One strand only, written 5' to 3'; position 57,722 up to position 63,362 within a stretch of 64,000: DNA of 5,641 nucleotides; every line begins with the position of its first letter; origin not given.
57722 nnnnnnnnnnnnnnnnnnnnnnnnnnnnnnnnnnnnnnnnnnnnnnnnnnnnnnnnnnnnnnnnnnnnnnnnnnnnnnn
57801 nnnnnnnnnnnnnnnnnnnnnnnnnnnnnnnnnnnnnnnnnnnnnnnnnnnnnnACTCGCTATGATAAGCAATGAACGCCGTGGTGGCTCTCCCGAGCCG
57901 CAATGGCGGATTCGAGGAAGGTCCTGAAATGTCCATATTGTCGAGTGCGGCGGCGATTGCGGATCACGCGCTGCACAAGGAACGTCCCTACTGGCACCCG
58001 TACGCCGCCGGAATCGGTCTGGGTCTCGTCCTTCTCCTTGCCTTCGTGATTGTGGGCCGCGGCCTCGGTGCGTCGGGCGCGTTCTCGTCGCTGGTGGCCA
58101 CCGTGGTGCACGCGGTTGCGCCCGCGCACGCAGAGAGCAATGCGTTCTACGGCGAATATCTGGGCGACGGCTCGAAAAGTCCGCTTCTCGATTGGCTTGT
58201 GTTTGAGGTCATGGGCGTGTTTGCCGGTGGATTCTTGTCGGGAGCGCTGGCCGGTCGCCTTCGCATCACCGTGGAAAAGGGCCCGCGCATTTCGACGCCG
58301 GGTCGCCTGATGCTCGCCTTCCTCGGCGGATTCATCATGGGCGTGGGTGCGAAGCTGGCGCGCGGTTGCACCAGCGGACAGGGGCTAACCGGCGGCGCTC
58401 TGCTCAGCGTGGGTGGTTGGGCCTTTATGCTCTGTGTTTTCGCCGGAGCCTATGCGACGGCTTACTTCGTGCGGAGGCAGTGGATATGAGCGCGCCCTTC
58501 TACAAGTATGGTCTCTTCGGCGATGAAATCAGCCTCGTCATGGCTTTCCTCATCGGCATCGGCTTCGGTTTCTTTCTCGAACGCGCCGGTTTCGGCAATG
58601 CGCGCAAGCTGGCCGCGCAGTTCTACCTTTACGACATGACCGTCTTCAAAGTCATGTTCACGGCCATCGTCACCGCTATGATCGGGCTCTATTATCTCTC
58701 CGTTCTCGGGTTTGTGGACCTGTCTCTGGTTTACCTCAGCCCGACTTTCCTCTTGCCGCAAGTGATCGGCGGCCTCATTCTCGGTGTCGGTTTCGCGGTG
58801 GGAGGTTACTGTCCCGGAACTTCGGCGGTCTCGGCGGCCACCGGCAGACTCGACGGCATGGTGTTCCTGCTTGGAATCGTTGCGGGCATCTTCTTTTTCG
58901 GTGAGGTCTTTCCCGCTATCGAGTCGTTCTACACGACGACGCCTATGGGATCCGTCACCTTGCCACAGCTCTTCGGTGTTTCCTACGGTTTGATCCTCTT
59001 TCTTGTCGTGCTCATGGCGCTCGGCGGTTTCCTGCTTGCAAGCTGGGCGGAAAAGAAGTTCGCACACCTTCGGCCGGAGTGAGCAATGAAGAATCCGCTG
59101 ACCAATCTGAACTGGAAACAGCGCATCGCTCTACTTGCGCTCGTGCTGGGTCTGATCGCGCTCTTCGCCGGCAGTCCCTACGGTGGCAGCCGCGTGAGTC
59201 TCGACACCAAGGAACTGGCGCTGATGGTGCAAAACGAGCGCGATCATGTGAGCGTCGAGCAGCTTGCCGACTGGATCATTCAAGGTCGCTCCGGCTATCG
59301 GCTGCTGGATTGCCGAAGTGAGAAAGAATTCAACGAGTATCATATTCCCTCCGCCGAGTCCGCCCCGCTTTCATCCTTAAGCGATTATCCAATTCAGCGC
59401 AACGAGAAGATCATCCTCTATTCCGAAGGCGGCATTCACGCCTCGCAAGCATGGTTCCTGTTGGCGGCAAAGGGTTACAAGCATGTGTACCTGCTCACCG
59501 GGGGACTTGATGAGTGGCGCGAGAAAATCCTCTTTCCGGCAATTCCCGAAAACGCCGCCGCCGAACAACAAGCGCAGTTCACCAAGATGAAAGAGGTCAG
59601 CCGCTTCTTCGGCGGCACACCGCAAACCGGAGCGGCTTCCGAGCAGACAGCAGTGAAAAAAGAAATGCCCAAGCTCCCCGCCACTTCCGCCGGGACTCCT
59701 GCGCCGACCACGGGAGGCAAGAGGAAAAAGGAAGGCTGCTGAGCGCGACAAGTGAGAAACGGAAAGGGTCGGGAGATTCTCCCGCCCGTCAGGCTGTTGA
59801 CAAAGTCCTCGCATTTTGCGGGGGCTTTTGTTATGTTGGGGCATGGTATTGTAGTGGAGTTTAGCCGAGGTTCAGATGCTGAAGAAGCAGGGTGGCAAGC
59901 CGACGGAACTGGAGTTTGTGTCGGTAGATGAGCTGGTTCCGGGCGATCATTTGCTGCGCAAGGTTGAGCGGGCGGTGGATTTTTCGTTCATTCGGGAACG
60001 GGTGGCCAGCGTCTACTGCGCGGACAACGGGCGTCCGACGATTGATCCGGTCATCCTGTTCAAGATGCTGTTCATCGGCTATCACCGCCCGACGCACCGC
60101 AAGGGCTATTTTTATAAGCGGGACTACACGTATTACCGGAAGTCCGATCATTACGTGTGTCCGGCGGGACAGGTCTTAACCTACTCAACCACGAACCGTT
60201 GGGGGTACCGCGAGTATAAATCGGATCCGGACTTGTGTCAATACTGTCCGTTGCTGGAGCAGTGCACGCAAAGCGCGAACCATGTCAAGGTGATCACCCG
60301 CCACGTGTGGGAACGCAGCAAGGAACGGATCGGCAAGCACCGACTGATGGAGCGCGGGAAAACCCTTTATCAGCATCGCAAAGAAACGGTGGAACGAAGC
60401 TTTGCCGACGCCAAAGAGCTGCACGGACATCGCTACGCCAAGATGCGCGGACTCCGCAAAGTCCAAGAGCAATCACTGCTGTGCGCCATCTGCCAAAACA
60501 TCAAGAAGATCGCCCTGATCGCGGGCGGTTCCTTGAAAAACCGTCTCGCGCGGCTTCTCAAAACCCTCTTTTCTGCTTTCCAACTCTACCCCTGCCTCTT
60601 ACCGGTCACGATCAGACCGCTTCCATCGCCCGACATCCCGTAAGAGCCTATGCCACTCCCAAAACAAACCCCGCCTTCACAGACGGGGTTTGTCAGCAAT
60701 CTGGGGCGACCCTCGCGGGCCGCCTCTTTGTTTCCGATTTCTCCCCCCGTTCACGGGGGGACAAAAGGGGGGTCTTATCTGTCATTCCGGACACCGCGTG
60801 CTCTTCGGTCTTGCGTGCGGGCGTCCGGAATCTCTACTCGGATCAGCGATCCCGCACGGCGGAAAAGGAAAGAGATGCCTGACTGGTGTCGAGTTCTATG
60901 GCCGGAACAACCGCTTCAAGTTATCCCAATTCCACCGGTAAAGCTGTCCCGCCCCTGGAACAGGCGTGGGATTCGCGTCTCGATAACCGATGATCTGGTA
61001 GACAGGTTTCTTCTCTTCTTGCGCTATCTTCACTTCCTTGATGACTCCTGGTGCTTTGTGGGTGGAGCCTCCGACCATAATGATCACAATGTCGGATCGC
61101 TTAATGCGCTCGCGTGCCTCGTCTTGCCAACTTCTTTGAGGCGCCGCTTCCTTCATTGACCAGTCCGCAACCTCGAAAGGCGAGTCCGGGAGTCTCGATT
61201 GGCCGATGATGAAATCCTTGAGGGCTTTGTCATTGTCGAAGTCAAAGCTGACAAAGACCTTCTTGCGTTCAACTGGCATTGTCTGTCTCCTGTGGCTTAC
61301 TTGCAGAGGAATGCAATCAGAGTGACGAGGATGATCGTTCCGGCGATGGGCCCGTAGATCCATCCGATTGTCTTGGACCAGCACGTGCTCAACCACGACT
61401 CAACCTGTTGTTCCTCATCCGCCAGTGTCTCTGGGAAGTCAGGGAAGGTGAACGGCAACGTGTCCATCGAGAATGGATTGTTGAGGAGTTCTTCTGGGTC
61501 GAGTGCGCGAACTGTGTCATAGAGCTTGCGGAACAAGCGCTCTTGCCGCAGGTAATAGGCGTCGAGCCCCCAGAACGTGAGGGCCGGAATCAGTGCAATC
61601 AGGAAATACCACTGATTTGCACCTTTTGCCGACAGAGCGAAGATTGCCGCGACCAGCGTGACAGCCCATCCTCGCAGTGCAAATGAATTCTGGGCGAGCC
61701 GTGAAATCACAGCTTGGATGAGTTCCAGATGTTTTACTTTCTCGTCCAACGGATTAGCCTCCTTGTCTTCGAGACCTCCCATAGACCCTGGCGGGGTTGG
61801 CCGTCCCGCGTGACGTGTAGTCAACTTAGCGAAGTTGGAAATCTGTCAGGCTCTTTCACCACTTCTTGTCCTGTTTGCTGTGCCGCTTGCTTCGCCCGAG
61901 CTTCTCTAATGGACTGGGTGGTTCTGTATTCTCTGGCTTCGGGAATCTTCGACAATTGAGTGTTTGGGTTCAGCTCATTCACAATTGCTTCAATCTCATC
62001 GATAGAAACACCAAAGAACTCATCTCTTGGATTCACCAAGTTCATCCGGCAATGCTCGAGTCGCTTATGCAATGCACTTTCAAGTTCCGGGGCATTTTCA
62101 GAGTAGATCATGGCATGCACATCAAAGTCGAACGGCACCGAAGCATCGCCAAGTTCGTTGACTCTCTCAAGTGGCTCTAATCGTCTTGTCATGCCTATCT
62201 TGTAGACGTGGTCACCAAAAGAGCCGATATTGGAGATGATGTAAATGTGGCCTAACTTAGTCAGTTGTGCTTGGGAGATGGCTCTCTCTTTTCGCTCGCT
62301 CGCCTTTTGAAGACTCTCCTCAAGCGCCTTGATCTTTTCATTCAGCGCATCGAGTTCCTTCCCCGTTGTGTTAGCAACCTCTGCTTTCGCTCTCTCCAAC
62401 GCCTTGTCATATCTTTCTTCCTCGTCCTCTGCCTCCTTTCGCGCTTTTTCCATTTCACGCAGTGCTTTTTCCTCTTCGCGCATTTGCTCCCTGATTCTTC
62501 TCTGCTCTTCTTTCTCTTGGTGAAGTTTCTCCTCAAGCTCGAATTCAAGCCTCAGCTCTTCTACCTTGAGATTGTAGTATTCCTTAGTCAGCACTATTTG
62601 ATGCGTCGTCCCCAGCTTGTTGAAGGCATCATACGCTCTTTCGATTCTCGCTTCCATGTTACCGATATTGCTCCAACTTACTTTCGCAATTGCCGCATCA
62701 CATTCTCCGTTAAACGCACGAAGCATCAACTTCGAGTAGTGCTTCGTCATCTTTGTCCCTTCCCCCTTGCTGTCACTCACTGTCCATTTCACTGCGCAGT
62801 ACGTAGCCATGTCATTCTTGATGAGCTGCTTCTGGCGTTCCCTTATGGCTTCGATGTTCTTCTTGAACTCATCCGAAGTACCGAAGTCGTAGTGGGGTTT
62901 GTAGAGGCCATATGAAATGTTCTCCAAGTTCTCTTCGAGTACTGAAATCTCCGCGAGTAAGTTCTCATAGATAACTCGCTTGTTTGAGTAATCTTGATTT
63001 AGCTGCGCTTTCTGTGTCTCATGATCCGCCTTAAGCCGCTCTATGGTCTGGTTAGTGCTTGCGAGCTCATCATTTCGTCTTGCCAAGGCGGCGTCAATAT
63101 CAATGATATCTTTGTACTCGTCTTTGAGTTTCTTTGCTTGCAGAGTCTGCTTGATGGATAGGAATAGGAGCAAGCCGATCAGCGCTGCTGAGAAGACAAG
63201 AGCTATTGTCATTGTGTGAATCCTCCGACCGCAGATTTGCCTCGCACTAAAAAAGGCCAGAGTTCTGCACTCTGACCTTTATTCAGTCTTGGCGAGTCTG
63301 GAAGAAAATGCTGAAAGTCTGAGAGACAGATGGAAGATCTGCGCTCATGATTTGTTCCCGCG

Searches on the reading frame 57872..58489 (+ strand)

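Call 3: search_protein_families(library=pfam, proteins=[window:57872-58489:+], max_evalue=0.01)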
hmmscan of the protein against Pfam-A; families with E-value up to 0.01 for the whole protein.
window:57872-58489:+ (205 aa): 1 family
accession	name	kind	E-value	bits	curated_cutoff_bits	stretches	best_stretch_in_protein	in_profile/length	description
PF04143.19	Sulf_transp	-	6.2e-25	88.8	27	1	38-194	174-309/310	Sulphur transport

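Call 25: search_protein_families(library=ncbifam, proteins=[window:57872-58486:+])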
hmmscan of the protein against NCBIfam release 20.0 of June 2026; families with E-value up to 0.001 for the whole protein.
window:57872-58486:+ (205 aa): 3 families
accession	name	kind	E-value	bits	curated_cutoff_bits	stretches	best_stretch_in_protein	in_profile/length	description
NF041049.1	thio_trans_TsuA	exception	2.6e-12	46.5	645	1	28-200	186-335/348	thiosulfate utilization transporter TsuA/YeeE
NF033796.1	selen_YedE_FdhT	exception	5.3e-11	42.3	350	1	40-203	6-161/387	selenium metabolism membrane protein YedE/FdhT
NF052577.1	ThSTportTsuASprch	equivalog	1.4e-09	37.8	400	1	105-200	237-327/330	thiosulfate transporter TsuA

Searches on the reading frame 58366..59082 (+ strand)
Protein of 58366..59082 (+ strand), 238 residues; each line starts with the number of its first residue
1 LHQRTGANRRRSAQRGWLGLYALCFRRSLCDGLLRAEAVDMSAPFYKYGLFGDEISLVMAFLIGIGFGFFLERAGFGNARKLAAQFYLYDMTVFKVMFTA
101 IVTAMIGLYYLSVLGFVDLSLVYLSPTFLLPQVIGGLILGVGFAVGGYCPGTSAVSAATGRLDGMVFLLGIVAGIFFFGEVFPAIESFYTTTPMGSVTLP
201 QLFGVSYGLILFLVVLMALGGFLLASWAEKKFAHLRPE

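Call 3: search_protein_families(library=pfam, proteins=[window:58366-59082:+], max_evalue=0.01)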
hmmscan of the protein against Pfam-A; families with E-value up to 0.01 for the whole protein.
window:58366-59082:+ (238 aa): 2 families
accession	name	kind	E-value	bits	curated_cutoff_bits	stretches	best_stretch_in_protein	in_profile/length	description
PF04143.19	Sulf_transp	-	1.5e-14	54.8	27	1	75-232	3-157/310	Sulphur transport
PF20398.3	DUF6691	-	1.4e-06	29.1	27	1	56-178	2-130/142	Family of unknown function (DUF6691)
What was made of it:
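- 57872..59082 (+): Split YeeE/YedE (TsuA-like) sulfur transporter: 57872-58489 and 58486-59082, with an ATGA overlap. Pfam Sulf_transp (call 3).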

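Call 25: search_protein_families(library=ncbifam, proteins=[window:58489-59079:+])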
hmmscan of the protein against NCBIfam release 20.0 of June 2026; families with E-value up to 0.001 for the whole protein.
window:58489-59079:+ (197 aa): 3 families
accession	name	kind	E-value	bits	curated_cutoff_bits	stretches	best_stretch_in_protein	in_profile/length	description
NF033796.1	selen_YedE_FdhT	exception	3.9e-07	29.6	350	1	13-192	213-384/387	selenium metabolism membrane protein YedE/FdhT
TIGR04112.1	seleno_YedE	equivalog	9.4e-06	25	200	1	15-138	184-306/337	YedE family putative selenium transporter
NF052577.1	ThSTportTsuASprch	equivalog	0.00046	19.7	400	1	18-120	4-101/330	thiosulfate transporter TsuA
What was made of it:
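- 57872..59082 (+): NCBIfam TsuA/YedE (call 25).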

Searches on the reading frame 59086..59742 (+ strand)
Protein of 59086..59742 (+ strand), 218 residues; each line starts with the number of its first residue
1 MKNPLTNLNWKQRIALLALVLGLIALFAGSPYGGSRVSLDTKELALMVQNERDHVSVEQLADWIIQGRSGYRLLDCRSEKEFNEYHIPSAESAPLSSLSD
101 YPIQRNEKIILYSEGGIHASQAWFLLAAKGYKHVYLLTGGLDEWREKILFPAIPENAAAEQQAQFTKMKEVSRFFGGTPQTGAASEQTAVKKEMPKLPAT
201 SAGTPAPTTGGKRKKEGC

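Call 3: search_protein_families(library=pfam, proteins=[window:59086-59742:+], max_evalue=0.01)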
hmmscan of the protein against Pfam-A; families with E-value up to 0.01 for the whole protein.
window:59086-59742:+ (218 aa): 1 family
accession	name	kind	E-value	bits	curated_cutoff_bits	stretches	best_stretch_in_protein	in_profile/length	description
PF00581.25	Rhodanese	-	1.1e-16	61.5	22.2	1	58-146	3-101/102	Rhodanese-like domain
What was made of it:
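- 59086..59742 (+): Rhodanese-domain protein, the last gene of the cassette. Pfam Rhodanese E 1e-16 (call 3).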

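Call 25: search_protein_families(library=ncbifam, proteins=[window:59086-59739:+])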
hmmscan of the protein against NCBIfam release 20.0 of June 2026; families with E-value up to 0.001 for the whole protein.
window:59086-59739:+ (218 aa): 8 families
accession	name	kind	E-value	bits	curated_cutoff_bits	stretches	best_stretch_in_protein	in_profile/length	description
NF006444.0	PRK08762.1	equivalog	6.5e-09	34.9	449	1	47-167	9-130/387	molybdopterin-synthase adenylyltransferase MoeB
NF045521.1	rhoda_near_glyco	subfamily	2.2e-08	34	145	1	44-147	9-111/144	rhodanese homology domain-containing protein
NF008557.0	PRK11493.1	equivalog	3.1e-07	29.8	250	1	88-166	70-146/281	3-mercaptopyruvate sulfurtransferase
NF005902.0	PRK07878.1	equivalog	2.1e-05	23.6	647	1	53-148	287-385/392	adenylyltransferase/sulfurtransferase MoeZ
NF008750.0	PRK11784.1-2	equivalog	6e-05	22.3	241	0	72-95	17-40/346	tRNA 2-selenouridine(34) synthase MnmH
NF001195.0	PRK00162.1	equivalog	6.8e-05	23.1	102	1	54-148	6-100/108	thiosulfate sulfurtransferase GlpE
NF041203.1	rhodanese_LYCAU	equivalog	8e-05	22.3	115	1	49-147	17-119/126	rhodanese-related (seleno)protein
NF001133.1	PRK00142.1-1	equivalog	8.2e-05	22.3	170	1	103-147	162-206/229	oxygen-dependent tRNA uridine(34) hydroxylase TrhO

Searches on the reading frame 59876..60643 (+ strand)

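Call 3: search_protein_families(library=pfam, proteins=[window:59876-60643:+], max_evalue=0.01)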
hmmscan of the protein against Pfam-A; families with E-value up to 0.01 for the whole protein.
window:59876-60643:+ (255 aa): 2 families
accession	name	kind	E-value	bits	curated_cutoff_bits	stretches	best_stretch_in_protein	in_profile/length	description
PF13751.12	DDE_Tnp_1_6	-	7.5e-27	94.5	25.1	1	94-212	1-124/125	Transposase DDE domain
PF01609.27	DDE_Tnp_1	-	5e-05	23.6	23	1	122-209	115-200/200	Transposase DDE domain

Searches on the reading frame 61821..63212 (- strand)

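Call 48: search_protein_families(library=pfam, proteins=[window:61821-63212:-], max_evalue=0.001)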
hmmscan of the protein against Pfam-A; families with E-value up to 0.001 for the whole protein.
window:61821-63212:- (463 aa): 3 families
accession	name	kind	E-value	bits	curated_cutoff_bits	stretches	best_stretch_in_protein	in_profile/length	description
PF13250.11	DUF4041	-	2.1e-23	82.4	27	1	161-216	1-56/56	Domain of unknown function (DUF4041)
PF13455.12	MUG113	-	5.2e-18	65.8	22.3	1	337-413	1-72/73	Meiotically up-regulated gene 113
PF10544.15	T5orf172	-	1.1e-16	61.5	20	1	321-414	1-100/101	T5orf172 domain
